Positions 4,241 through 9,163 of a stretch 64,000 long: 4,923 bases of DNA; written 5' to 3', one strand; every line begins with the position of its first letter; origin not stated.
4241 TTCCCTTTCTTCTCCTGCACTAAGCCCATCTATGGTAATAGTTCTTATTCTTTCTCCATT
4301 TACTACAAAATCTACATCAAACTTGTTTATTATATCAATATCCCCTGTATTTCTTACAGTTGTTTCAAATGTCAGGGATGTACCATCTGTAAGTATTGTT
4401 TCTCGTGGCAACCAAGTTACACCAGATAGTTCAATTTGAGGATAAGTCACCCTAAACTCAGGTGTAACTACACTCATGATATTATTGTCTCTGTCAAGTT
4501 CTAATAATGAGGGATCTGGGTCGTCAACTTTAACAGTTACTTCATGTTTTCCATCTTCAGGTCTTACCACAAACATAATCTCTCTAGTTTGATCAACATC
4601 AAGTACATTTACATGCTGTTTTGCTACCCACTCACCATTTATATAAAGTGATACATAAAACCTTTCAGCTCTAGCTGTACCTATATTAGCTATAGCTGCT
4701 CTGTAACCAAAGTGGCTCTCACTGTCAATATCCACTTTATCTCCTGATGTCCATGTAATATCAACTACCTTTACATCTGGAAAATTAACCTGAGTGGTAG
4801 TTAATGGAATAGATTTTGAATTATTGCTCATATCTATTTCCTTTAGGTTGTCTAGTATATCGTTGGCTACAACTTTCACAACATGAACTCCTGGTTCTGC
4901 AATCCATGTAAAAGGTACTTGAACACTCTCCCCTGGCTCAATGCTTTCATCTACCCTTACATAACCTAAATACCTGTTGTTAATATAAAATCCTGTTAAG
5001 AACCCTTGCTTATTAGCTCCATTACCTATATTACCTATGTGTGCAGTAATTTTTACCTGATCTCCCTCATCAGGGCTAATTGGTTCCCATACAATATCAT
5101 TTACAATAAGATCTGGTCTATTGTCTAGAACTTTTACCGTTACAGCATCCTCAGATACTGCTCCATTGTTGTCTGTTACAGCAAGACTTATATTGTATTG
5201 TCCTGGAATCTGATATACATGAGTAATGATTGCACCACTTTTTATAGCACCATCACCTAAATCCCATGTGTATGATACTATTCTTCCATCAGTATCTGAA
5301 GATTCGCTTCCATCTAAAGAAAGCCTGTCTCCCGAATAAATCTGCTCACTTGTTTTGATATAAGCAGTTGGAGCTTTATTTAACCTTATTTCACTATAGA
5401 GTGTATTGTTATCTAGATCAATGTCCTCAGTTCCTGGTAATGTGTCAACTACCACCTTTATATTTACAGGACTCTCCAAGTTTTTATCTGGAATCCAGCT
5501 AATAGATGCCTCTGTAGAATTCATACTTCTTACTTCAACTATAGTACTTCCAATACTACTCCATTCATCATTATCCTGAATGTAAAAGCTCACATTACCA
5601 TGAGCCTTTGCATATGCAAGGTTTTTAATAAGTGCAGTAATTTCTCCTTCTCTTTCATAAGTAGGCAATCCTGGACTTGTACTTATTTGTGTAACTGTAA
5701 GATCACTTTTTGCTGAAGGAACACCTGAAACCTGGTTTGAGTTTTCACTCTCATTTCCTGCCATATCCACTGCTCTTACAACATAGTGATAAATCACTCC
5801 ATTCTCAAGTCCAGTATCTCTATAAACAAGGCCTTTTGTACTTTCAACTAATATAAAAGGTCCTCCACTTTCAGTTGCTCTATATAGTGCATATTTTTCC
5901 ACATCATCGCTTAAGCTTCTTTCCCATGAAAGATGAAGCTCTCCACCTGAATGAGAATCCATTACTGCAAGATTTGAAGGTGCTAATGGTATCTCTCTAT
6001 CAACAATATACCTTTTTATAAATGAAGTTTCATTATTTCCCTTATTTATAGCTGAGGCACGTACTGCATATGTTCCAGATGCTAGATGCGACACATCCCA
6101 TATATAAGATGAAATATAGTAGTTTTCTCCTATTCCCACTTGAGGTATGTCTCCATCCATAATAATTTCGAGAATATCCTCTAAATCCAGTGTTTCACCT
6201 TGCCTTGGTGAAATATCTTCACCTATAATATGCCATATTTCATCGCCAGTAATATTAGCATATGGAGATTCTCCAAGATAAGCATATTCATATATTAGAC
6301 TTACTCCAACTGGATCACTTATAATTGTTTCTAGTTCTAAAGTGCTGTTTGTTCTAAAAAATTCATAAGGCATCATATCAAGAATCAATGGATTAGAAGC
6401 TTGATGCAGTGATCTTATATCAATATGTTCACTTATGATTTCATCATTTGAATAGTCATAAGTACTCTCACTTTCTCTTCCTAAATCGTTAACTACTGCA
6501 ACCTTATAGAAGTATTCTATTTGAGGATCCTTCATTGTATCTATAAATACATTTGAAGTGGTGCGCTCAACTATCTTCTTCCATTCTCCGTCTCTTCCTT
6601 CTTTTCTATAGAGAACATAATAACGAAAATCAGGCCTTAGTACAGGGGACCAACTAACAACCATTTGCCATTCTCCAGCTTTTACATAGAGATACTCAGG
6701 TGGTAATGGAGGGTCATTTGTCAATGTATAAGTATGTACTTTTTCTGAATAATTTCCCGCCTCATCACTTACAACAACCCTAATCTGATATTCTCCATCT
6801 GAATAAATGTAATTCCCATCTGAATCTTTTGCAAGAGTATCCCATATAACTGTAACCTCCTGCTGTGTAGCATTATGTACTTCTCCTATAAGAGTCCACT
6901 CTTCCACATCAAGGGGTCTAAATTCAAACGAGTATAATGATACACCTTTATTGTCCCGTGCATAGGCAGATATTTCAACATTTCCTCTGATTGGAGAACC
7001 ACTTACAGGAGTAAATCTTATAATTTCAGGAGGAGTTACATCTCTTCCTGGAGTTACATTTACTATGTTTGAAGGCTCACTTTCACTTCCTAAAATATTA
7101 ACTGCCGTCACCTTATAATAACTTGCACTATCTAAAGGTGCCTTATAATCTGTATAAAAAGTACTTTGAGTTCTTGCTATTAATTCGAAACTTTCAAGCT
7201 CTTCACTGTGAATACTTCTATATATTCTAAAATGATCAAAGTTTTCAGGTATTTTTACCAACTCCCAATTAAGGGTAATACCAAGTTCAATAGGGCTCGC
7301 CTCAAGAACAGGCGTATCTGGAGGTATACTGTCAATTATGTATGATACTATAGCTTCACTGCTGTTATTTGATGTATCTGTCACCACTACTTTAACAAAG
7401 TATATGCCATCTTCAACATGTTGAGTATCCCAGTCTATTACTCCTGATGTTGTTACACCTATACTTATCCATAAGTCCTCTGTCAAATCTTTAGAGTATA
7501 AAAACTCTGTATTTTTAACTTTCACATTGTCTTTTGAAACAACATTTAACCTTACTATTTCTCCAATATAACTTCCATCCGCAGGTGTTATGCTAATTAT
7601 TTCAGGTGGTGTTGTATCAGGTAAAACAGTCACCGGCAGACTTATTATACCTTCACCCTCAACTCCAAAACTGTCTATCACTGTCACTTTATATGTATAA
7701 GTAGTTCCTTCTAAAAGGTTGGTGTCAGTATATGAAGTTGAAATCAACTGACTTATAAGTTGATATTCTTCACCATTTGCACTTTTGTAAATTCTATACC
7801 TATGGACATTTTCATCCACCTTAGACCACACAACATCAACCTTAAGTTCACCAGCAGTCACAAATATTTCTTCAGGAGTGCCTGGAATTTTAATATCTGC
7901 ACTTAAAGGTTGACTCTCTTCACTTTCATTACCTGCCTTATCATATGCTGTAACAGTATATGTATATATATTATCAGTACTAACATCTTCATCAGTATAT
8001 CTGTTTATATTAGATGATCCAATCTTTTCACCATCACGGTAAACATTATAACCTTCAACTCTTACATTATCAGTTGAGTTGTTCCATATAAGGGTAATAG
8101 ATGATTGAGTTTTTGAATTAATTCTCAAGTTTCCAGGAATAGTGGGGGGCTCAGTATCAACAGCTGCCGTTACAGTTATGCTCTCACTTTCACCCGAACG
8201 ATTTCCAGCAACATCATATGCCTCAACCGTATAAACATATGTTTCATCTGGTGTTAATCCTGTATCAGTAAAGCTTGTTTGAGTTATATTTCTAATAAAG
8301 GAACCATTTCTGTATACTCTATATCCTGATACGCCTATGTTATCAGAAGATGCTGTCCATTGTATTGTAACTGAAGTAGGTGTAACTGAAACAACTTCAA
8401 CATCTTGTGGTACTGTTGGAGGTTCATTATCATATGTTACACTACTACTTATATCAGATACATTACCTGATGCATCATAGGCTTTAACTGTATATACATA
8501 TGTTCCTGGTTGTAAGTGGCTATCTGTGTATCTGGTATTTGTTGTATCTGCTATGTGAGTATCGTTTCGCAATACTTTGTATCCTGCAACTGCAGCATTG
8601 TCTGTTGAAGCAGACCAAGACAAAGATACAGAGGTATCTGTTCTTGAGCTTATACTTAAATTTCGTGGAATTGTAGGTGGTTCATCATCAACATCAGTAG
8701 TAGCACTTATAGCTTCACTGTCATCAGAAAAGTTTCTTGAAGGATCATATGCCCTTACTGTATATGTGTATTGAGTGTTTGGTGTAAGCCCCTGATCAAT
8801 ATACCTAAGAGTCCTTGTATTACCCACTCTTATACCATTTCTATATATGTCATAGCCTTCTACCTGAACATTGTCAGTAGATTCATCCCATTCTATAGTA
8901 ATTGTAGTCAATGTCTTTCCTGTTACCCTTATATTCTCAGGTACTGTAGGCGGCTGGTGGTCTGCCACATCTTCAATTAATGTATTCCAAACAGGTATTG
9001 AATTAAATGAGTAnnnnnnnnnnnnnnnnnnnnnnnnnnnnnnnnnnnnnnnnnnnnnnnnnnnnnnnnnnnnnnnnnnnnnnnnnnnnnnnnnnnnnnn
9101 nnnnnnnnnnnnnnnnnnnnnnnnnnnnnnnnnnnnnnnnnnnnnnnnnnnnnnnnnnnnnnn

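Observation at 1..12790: Giant (more than 4260 aa, partial) secreted protein built from beta-helix modules and a long FN3/Ig-like domain array, with near-identical tandem DNA repeats inside the gene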

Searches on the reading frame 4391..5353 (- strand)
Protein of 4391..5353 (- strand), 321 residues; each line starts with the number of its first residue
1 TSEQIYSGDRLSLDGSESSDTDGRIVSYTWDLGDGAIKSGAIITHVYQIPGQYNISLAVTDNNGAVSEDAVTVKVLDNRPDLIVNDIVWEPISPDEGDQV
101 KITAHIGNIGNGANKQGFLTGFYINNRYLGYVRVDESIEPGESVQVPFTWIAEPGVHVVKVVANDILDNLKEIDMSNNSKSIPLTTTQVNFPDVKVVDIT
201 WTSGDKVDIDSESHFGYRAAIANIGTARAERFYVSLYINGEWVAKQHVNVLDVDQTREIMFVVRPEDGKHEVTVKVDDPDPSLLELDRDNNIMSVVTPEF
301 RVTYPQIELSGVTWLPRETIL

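Call 53: search_protein_families(library=pfam, proteins=[window:4391-5353:-], max_evalue=0.01)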
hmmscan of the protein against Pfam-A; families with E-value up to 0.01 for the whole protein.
window:4391-5353:- (321 aa): 4 families
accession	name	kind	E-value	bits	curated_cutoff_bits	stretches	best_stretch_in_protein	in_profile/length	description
PF07705.17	CARDB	-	1e-25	90.3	22.7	2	79-180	1-99/101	CARDB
PF18911.6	PKD_4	-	6.1e-21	74.7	27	1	3-75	12-85/85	PKD domain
PF00801.26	PKD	-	2.9e-17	62.9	23.5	1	18-69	24-75/80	PKD domain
PF22352.2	K319L-like_PKD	-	6.1e-09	36.2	27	1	8-75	11-84/84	K319L-like, PKD domain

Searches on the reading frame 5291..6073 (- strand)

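Call 53: search_protein_families(library=pfam, proteins=[window:5291-6073:-], max_evalue=0.01)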
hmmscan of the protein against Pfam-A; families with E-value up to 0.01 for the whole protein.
window:5291-6073:- (261 aa): 1 family
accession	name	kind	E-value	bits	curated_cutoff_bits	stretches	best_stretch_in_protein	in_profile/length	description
PF00041.27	fn3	-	4.4e-08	33.7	25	1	31-116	2-82/84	Fibronectin type III domain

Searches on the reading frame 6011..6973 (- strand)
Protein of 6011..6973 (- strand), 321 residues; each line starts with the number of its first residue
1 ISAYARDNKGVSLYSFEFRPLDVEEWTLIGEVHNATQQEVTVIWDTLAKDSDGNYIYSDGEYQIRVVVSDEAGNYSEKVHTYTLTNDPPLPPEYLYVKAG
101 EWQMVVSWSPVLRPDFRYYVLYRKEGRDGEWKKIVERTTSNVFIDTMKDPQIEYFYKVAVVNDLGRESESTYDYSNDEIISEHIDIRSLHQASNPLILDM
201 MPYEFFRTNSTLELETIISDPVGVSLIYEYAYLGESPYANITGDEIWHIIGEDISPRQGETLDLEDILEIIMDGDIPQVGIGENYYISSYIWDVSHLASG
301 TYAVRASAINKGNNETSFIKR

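Call 53: search_protein_families(library=pfam, proteins=[window:6011-6973:-], max_evalue=0.01)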
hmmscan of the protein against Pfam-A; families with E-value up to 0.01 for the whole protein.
window:6011-6973:- (321 aa): 7 families
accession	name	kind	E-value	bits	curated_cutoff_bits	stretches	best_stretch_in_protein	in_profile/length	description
PF25059.1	FN3_DSCAM-DSCAML_C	-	3.9e-05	24.3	39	0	11-87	20-83/89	DSCAM/DSCAML C-terminal Fn3-like domain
PF19077.6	Big_13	-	0.0018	19.1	27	1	40-80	43-95/102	Bacterial Ig-like domain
PF00041.27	fn3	-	0.0042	17.7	25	0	92-170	3-78/84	Fibronectin type III domain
PF01108.23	Tissue_fac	-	0.0043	17.3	27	1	86-161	19-99/107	Tissue factor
PF00801.26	PKD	-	0.0047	17.3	23.5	0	38-80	28-77/80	PKD domain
PF07495.19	Y_Y_Y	-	0.0054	17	26.6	0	59-82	37-60/65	Y_Y_Y domain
PF21605.3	CRLF2-like_D2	-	0.0069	16.9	27.3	0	90-176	2-87/94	Cytokine receptor-like factor 2-like, D2 domain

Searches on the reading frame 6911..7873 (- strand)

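Call 53: search_protein_families(library=pfam, proteins=[window:6911-7873:-], max_evalue=0.01)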
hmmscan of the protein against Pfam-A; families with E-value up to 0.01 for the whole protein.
window:6911-7873:- (321 aa): 6 families
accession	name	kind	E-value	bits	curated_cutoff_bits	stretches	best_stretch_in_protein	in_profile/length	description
PF00041.27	fn3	-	4.3e-05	24.1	25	1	12-70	16-73/84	Fibronectin type III domain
PF17957.7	Big_7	-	0.00045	21.3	24.1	0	90-162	1-70/70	Bacterial Ig domain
PF05345.18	He_PIG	-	0.00081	20.2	24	0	141-178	56-93/96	Putative Ig domain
PF22352.2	K319L-like_PKD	-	0.0014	19.1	27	0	41-77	45-80/84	K319L-like, PKD domain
PF21910.2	GH85_C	-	0.0028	18.5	27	0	4-48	11-54/95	GH85 endohexosaminidases, C-terminal domain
PF19077.6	Big_13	-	0.0056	17.6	27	0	135-181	53-101/102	Bacterial Ig-like domain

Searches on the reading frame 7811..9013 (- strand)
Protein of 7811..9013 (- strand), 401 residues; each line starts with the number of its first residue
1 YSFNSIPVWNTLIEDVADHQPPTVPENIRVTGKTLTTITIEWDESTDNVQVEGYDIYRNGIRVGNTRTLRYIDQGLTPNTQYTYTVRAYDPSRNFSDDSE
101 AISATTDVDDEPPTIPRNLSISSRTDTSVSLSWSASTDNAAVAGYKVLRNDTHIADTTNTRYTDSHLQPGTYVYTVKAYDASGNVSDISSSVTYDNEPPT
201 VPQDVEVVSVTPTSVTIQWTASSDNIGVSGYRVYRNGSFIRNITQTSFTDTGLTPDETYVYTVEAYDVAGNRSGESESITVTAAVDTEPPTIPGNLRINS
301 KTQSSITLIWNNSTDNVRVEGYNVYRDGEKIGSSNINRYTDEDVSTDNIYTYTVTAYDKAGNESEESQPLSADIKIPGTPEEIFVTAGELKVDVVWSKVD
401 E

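Call 53: search_protein_families(library=pfam, proteins=[window:7811-9013:-], max_evalue=0.01)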
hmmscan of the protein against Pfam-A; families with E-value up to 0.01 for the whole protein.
window:7811-9013:- (401 aa): 14 families
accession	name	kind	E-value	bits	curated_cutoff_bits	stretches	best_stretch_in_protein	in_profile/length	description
PF00041.27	fn3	-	3.5e-37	126.9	25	4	202-281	3-83/84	Fibronectin type III domain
PF18370.7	RGI_lyase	-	4.5e-15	56.2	27.8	2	302-366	15-82/86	Rhamnogalacturonan I lyases beta-sheet domain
PF16893.11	fn3_2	-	4.7e-15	56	27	0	22-87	3-72/89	Fibronectin type III domain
PF25523.1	Ig_RIMBP2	-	2.4e-13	50.4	27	1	199-247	3-59/105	RIMBP2-like, immunoglobulin-like domain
PF19077.6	Big_13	-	1.5e-09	38.7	27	1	334-368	61-95/102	Bacterial Ig-like domain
PF25788.1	Ig_Rha78A_N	-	3.7e-09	37.2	27.4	0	67-106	62-101/105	Rha78A-like, N-terminal immunoglobulin domain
PF06486.16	DUF1093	-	6.4e-07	30.4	26.3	0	343-364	25-46/81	Protein of unknown function (DUF1093)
PF12245.14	Big_3_2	-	6.2e-06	26.9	23.3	0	346-369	93-117/122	Bacterial Ig-like domain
PF17957.7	Big_7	-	1.1e-05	26.4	24.1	0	202-263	8-70/70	Bacterial Ig domain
PF25059.1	FN3_DSCAM-DSCAML_C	-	5.7e-05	23.8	39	0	242-290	41-89/89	DSCAM/DSCAML C-terminal Fn3-like domain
PF16656.11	Pur_ac_phosph_N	-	0.00028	21.8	30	0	64-94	56-84/93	Purple acid Phosphatase, N-terminal domain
PF20164.4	GspA_SrpA_N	-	0.0011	19.8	27.4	0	332-366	70-105/117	GspA/SrpA SigLec-like domain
PF24421.1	Ig_J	-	0.0024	18.4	29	0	155-199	61-104/104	Tip attachment protein J, Ig-like domain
PF05345.18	He_PIG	-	0.0092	16.8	24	0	345-366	68-89/96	Putative Ig domain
